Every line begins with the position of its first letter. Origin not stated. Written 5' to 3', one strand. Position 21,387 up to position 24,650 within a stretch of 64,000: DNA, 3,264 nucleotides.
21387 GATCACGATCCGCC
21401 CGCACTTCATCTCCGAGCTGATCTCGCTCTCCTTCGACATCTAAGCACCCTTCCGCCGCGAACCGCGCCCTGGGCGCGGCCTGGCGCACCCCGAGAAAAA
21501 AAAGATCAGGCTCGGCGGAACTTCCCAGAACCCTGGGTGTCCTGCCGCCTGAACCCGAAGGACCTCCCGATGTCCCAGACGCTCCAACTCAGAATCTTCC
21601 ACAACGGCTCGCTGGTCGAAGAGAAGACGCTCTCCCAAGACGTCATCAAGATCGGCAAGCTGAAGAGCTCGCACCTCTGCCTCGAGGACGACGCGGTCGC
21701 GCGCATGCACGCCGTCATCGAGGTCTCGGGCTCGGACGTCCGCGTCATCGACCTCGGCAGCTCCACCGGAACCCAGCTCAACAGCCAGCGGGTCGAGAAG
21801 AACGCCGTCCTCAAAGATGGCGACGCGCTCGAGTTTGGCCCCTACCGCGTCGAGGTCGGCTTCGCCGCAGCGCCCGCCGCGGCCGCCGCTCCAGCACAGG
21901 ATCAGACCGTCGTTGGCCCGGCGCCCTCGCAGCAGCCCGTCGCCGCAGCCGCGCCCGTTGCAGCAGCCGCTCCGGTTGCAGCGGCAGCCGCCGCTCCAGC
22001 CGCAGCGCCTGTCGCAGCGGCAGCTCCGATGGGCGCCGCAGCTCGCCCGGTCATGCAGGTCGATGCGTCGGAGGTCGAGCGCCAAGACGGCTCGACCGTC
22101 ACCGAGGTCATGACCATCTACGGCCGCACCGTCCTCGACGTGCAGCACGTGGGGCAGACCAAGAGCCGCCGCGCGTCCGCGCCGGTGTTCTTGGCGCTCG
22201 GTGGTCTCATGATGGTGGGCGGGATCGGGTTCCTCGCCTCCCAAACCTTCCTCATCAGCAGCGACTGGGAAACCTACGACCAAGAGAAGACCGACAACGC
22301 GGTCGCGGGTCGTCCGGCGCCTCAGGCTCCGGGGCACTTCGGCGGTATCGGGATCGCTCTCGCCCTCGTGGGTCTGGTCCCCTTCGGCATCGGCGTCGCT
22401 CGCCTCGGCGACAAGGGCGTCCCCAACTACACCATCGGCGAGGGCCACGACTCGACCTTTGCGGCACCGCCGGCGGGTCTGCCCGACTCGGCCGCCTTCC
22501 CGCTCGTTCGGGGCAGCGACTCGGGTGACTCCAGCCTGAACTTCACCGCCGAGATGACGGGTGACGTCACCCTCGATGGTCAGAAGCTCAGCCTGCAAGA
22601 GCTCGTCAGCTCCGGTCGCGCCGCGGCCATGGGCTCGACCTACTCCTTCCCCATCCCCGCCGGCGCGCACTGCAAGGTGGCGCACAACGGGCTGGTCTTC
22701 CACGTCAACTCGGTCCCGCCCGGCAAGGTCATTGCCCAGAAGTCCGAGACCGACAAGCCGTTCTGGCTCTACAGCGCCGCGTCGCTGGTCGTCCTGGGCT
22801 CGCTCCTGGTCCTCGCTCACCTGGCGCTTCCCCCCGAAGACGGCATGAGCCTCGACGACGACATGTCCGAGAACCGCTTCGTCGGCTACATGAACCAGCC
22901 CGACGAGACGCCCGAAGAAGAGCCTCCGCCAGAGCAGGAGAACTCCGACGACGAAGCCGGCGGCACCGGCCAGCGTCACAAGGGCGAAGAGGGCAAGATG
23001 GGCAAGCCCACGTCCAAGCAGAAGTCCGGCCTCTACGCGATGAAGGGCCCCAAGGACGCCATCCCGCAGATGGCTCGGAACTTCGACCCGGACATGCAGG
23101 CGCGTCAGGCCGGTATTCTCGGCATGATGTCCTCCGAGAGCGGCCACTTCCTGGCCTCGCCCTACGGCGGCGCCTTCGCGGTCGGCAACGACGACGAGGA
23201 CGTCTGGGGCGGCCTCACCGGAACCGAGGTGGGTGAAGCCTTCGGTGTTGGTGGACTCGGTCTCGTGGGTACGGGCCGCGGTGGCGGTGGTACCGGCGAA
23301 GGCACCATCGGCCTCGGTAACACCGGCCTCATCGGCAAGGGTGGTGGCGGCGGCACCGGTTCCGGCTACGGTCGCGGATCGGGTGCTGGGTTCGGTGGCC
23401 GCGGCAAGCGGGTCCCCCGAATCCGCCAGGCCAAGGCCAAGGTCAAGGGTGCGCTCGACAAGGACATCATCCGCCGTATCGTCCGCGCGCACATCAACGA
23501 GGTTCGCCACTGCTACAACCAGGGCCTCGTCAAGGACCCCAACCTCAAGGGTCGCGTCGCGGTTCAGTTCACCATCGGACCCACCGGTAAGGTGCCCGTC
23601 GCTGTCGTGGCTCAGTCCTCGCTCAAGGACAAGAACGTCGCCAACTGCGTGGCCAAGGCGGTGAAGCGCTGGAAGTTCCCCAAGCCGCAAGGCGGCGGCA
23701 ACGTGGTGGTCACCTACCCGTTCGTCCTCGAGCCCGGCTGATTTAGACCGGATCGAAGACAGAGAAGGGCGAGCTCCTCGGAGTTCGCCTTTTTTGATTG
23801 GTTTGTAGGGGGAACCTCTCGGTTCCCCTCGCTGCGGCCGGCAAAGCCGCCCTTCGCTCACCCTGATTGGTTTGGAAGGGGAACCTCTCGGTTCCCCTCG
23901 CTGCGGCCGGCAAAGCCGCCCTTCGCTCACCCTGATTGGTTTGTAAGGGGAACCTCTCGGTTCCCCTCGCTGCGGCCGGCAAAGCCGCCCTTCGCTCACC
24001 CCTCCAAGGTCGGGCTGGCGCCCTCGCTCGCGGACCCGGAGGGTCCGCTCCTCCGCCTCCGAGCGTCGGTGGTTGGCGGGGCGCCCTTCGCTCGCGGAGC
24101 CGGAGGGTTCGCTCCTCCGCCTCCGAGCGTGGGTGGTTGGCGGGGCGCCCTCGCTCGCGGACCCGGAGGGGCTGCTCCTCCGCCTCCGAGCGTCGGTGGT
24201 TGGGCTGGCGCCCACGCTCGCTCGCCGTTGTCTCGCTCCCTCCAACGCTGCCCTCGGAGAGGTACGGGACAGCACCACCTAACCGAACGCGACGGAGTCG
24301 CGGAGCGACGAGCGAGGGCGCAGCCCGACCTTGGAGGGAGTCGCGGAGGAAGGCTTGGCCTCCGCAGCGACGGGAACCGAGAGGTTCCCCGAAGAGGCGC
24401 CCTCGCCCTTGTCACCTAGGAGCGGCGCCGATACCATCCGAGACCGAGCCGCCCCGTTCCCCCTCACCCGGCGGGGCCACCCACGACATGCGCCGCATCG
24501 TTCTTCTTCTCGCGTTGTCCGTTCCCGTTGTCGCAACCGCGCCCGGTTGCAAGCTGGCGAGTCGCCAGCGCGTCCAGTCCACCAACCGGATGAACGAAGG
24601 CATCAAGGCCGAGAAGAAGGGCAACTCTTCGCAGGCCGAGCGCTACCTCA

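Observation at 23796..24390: Composite ~600-bp structured repeat array immediately after the gltG terminator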

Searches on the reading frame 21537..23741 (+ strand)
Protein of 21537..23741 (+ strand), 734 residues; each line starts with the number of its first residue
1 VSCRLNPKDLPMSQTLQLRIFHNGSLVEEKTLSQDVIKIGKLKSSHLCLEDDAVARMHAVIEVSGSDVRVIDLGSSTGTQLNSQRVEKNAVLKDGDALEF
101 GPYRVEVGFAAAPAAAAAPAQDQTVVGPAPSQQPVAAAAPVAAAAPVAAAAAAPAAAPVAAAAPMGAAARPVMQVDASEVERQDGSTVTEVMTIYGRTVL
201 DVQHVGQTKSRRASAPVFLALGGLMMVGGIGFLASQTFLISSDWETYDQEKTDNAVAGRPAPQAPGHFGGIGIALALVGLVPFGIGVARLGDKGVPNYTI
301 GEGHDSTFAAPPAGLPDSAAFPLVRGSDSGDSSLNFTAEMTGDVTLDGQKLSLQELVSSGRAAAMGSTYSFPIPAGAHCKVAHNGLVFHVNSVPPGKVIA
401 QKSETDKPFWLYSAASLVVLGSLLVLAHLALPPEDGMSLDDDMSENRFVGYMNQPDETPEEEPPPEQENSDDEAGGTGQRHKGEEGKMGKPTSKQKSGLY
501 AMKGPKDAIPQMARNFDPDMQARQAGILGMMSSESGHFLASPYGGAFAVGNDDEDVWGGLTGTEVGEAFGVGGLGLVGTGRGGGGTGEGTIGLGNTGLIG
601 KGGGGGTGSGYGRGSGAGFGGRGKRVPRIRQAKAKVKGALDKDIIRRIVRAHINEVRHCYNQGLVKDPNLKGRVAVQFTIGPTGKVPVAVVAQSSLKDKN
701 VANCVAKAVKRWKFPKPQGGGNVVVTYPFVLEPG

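Call 56: search_protein_families(library=ncbifam, proteins=[window:21537-23741:+], max_evalue=0.001)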
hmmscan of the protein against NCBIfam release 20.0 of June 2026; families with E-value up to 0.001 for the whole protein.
window:21537-23741:+ (734 aa): 7 families
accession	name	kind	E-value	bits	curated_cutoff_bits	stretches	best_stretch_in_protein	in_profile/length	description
NF033760.1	gliding_GltG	equivalog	6.6e-109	365.3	650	1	12-732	1-646/650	adventurous gliding motility protein GltG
NF033768.1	myxo_SS_tail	domain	4e-34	116.6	40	1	640-731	1-91/92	AgmX/PglI C-terminal domain-containing protein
TIGR03354.1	VI_FHA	hypoth_equivalog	3.7e-12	46.8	120.25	1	29-182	18-173/420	type VI secretion system-associated FHA domain protein TagH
NF033761.1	gliding_GltJ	equivalog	4.3e-12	45.9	450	1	636-729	577-669/671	adventurous gliding motility protein GltJ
NF049868.1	FhaB_Rv0019c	equivalog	3.4e-10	40.2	125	1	18-102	69-153/158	FHA domain-containing protein FhaB/FipA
NF041660.2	oxygluDhInhib_OdhI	equivalog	4.9e-08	32.9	200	1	31-105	52-125/130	oxoglutarate dehydrogenase inhibitor Odhl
TIGR01352.1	tonB_Cterm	subfamily_domain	1.5e-07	31.6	27.1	1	670-730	12-74/76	TonB family protein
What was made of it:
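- Checked: The upstream gene is GltG-like (NF033760, E = 6.6e-109, full length, below the equivalog cut-off) (call 56).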

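Call 57: search_protein_families(library=pfam, proteins=[window:21537-23741:+], max_evalue=0.001)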
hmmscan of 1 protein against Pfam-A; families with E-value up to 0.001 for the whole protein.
window:21537-23741:+ (734 aa): 3 families
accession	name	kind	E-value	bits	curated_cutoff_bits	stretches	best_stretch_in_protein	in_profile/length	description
PF00498.31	FHA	-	1.7e-14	54.4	20.7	1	37-101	1-67/67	FHA domain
PF16697.10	Yop-YscD_cpl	-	6.6e-12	46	33.2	1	29-104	11-87/94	Inner membrane component of T3SS, cytoplasmic domain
PF03544.19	TonB_C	-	2.3e-05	25.2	24.6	1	669-729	13-75/79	Gram-negative bacterial TonB protein C-terminal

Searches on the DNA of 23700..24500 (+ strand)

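Call 11: search_rna_families(source=window, start=23700, end=24500, threshold=evalue, max_evalue=10)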
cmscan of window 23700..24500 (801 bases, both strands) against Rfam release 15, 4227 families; matches with E-value up to 10: 4.
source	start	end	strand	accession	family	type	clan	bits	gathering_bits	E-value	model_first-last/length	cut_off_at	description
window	23806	23899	-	RF03231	mir-4523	Gene; miRNA;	-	25.4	96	0.21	1-69/69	no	mir-4523 microRNA precursor family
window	24047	24121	-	RF01677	P35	Gene; sRNA;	-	17.1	70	8.3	1-62/62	no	Pseudomonas sRNA P35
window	23940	24022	-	RF02231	sX12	Gene; sRNA;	-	16.8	106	2.8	1-78/78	no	Xanthomonas sRNA sX12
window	23706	23796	+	RF02397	sau-5971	Gene; sRNA;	-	16.5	90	3.9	1-96/96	no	Staphylococcus sRNA sau-5971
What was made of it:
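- On Any Rfam 15 RNA family: For 23700-24500 at E up to 10 the best hit is E = 0.21 for an unrelated miRNA (call 11).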

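Call 39: build_rna_model(alignment_id=A2, structure=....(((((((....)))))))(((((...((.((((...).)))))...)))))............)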
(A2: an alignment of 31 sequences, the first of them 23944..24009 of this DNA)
Model R1 built from alignment A2 (31 sequences, 67 columns); structure: as given.
model positions 64; base pairs 18; branch points 1; effective number of sequences 2.65; information 0.875 bits per position. Calibrated on 0.2 Mb of random sequence (short: E-values are rough).
structure used (alignment columns):
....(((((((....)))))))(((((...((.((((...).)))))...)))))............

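Call 40: search_with_rna_model(model_id=R1, source=window, filters=off, max_evalue=10)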
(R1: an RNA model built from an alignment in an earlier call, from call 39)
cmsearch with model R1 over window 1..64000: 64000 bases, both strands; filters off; matches with E-value up to 10: 46.
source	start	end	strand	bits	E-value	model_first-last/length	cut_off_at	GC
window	47836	47899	+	88.6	6.8e-23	1-64/64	no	0.7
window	24329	24393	-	81.3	7.6e-21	1-64/64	no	0.68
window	23944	24009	+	77.1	1.2e-19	1-64/64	no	0.68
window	23806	23870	+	58.8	1.5e-14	1-64/64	no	0.68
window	23875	23939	+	58.3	2.1e-14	1-64/64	no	0.68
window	29504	29571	-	18.1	0.0041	1-64/64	no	0.71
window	23776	23831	-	15.9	0.017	1-64/64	no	0.55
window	23930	23969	-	14.9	0.032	1-64/64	no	0.57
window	23861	23900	-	14.9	0.032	1-64/64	no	0.6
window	25407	25476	+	12.8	0.13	1-64/64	no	0.73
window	47858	47888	-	12.5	0.16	23-53/64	no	0.77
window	25398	25460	-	12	0.21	1-64/64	no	0.75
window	18182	18235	+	11.8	0.24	1-64/64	no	0.7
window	24000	24051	-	11.8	0.24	1-64/64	no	0.79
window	8946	9003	-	11.7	0.26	1-64/64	no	0.74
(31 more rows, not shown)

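Call 41: search_with_rna_model(model_id=R1, sources=[L098, L099, L100, L101], filters=off, max_evalue=1)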
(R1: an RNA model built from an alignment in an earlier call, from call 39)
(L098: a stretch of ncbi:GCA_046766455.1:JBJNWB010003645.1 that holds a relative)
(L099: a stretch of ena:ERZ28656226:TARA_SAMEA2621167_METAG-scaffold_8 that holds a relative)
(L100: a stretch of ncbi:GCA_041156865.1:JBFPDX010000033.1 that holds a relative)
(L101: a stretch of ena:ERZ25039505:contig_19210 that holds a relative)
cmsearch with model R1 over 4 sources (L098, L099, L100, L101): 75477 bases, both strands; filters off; matches with E-value up to 1: 7.
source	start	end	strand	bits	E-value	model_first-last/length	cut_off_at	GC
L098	9838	9902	-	59.6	1.1e-14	1-64/64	no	0.66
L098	9644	9707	+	53.8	4.7e-13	1-64/64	no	0.72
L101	9831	9867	-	18.1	0.005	1-64/64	no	0.7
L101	18439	18497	+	12.6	0.17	1-64/64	no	0.63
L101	7291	7346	-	11.9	0.27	1-64/64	no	0.77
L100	9523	9571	+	11.2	0.43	1-64/64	no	0.55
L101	8015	8072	+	9.9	0.95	1-64/64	no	0.78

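Call 42: search_with_rna_model(model_id=R1, sources=[window, L001, L004, L005, L007, L008, L009, L012, L014, L017, L018, L019, L020, L024, L029, L031, L034, L035, L037, L041, L044, L046, L049, L052, L055, L056, L057, L065, L066, L071, L074, L077, L084, L086, L087, L091, L093, L098], max_evalue=0.001, make_alignment=true)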
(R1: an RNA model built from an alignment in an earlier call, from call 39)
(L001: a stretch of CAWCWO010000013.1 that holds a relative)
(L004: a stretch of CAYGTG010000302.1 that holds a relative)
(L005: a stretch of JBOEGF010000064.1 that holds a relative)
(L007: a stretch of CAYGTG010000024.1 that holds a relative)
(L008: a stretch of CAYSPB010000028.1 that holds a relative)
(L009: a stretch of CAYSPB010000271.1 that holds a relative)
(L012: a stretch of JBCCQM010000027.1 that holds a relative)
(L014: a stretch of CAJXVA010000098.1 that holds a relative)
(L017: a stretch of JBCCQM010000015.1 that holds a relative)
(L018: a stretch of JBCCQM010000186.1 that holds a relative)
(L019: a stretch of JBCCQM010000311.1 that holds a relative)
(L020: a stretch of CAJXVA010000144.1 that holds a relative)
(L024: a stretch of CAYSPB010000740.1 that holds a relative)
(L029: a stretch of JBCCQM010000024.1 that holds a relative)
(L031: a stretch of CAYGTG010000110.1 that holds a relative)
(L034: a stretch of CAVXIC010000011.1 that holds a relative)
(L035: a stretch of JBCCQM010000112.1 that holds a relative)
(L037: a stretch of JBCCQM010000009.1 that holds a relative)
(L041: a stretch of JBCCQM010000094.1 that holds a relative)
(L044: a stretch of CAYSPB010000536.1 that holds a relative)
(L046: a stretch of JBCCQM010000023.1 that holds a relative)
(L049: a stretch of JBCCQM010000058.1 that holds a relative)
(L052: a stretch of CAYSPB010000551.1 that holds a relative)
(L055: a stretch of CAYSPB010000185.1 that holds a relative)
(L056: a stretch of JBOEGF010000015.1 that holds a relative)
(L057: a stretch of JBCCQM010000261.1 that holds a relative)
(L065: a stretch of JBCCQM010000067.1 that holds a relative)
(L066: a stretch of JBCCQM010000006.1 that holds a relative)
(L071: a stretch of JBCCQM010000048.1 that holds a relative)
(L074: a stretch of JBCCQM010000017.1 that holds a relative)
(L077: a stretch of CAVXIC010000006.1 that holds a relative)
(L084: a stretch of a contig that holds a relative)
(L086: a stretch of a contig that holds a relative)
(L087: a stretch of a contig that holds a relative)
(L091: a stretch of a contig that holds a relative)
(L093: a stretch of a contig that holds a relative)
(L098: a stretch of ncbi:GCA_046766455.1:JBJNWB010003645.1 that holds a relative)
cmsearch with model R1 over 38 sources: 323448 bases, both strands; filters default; matches with E-value up to 0.001: 81.
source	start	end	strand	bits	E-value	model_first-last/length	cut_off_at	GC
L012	228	291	-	93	2e-23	1-64/64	no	0.69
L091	3963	4026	+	89.4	2e-22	1-64/64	no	0.66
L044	2897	2960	+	89.1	2.5e-22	1-64/64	no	0.64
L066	5519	5582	+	89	2.6e-22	1-64/64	no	0.7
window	47836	47899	+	88.6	3.5e-22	1-64/64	no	0.7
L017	1579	1642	+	88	4.9e-22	1-64/64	no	0.69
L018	1708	1771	-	87.8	5.8e-22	1-64/64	no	0.64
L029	1586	1649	-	87.4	7.7e-22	1-64/64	no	0.66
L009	1371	1434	-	87.3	7.8e-22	1-64/64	no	0.66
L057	19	82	-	86.5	1.3e-21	1-64/64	no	0.66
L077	4435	4498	+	85.6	2.3e-21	1-64/64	no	0.69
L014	878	941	+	85.5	2.5e-21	1-64/64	no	0.66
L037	840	903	-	85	3.5e-21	1-64/64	no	0.66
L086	4828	4891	+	84.3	5.4e-21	1-64/64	no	0.69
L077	4699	4762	+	84.2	6e-21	1-64/64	no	0.7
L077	4567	4630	+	83.6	8.6e-21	1-64/64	no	0.7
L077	4831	4894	+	83.6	8.6e-21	1-64/64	no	0.7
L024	228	291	+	83.4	9.9e-21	1-64/64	no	0.67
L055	1981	2044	-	83.2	1.1e-20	1-64/64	no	0.73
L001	7749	7812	-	81.4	3.7e-20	1-64/64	no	0.69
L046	185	248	+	81.2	4e-20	1-64/64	no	0.66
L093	5076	5139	-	80.4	6.8e-20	1-64/64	no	0.66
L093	5166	5229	-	80.4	6.8e-20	1-64/64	no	0.66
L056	2111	2174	+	79.3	1.4e-19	1-64/64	no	0.7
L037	731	794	-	79.1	1.6e-19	1-64/64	no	0.62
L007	6759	6823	+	78.8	1.9e-19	1-64/64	no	0.69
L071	4645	4709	-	77.5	4.4e-19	1-64/64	no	0.69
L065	7633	7694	-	75.9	1.3e-18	1-64/64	no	0.71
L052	215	276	+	74.8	2.6e-18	1-64/64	no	0.71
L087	2165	2226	-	73.1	7.6e-18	1-64/64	no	0.71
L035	4226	4287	+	72.4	1.2e-17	1-64/64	no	0.71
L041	690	751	-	72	1.5e-17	1-64/64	no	0.71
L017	1511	1574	+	71.5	2.2e-17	1-64/64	no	0.69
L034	5484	5547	+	71.4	2.3e-17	1-64/64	no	0.7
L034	5614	5677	+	71.4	2.3e-17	1-64/64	no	0.7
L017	1443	1506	+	70.9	3.2e-17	1-64/64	no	0.69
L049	5360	5423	-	70.5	4.1e-17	1-64/64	no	0.66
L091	2014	2077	+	70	5.5e-17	1-64/64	no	0.75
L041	514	575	-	69.9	5.9e-17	1-64/64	no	0.69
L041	602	663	-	69.9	5.9e-17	1-64/64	no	0.69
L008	2157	2218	+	69.4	8.3e-17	1-64/64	no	0.71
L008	2258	2319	+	69.4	8.3e-17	1-64/64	no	0.71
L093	4986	5049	-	68.7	1.3e-16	1-64/64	no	0.66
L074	3437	3498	-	68.2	1.8e-16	1-64/64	no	0.68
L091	4140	4203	+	68.1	2e-16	1-64/64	no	0.7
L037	603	666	-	68.1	2e-16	1-64/64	no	0.69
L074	3522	3583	-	66.8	4.5e-16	1-64/64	no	0.73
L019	41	104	-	65.5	1.1e-15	1-64/64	no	0.73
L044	3022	3085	+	64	2.7e-15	1-64/64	no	0.68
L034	5681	5744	+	63.6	3.6e-15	1-64/64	no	0.72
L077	4963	5020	+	62.8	6.1e-15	1-64/64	no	0.71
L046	117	174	+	61.5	1.4e-14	1-64/64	no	0.67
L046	49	106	+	60.7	2.2e-14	1-64/64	no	0.67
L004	222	271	+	60.7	2.3e-14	1-50/64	3'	0.66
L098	9838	9902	-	59.6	4.7e-14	1-64/64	no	0.66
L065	7736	7797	-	57.2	2.2e-13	1-64/64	no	0.71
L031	4934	4996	+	54.6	1.2e-12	1-64/64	no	0.75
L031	1937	2003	+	54.1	1.7e-12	1-64/64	no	0.75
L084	5841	5906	+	54.1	1.7e-12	1-64/64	no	0.71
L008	2359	2412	+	54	1.8e-12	1-55/64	3'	0.74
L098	9644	9707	+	53.8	2e-12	1-64/64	no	0.72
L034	5748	5807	+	51.8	7.4e-12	1-64/64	no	0.67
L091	4225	4283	+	50.4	1.8e-11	1-61/64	3'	0.68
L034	5551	5610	+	49.3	3.6e-11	1-64/64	no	0.68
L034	5869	5918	+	44.9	6.3e-10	1-64/64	no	0.76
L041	426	487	-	41.3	6.3e-09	1-64/64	no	0.68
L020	2858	2921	+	40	1.5e-08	1-64/64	no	0.69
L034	5810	5866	+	36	2e-07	1-64/64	no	0.74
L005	1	37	-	34.9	4e-07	1-37/64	3'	0.68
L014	1100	1166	-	32.3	2.1e-06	1-64/64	no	0.72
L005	2998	3061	-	31.8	2.9e-06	1-64/64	no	0.7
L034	6030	6077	+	30.2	8.2e-06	1-64/64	no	0.73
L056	2178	2236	+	30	9.8e-06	1-64/64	no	0.75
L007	6890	6945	+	28.4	2.6e-05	1-64/64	no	0.62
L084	7766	7831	+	27.4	5.3e-05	1-64/64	no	0.65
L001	7599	7661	-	26.1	0.00012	1-64/64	no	0.65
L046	1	38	+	25.4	0.00018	21-64/64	5'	0.71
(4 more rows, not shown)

Alignment A3: 81 matches aligned to the model, 97 columns, each read 5' to 3' on its own strand. Consensus structure (alignment columns), stored with it:
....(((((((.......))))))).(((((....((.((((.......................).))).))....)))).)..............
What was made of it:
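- On Structured tandem or mosaic intergenic repeat (BOX / MIRU-like class): The family is dispersed (call 42).
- CM R1 gives 81 hits in 323 kb of 38 sources (call 42).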

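Call 69: search_with_rna_model(model_id=R1, sources=[L112, L113, L108, L109, L110, L111], filters=off, max_evalue=0.01)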
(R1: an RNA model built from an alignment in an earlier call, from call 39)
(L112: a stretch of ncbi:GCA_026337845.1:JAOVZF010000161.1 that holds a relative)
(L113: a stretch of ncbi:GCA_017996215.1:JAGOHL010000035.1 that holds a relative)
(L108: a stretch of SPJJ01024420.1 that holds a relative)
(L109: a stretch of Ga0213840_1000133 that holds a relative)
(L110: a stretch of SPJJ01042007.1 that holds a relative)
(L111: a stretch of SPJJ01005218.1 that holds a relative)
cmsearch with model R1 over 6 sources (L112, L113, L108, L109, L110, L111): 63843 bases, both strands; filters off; matches with E-value up to 0.01: 10.
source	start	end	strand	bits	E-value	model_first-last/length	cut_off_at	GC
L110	399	462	-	89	5.2e-23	1-64/64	no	0.7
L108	77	140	-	83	2.5e-21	1-64/64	no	0.7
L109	799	863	-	81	9.3e-21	1-64/64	no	0.71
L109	701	765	-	76.3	1.9e-19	1-64/64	no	0.69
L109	898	962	-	76.3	1.9e-19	1-64/64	no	0.69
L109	996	1057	-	76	2.3e-19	1-64/64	no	0.71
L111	1079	1142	-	71.5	4.3e-18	1-64/64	no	0.7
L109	8131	8195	-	69.6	1.4e-17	1-64/64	no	0.74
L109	7714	7777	+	51.7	1.5e-12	1-64/64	no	0.7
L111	894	949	+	23.8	0.00011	1-64/64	no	0.73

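Call 81: search_with_rna_model(model_id=R1, sources=[L114, L115, L116], filters=off, max_evalue=0.01)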
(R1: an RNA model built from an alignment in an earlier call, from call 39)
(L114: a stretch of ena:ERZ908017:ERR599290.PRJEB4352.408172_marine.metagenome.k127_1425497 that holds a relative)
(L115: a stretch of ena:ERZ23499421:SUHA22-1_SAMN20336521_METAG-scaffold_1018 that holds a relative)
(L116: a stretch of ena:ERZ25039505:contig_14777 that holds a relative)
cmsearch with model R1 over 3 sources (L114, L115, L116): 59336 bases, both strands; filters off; matches with E-value up to 0.01: 2.
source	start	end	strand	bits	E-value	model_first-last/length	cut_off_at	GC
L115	4296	4359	+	67.4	5.7e-17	1-64/64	no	0.69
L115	131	192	-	55.4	1.3e-13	1-64/64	no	0.69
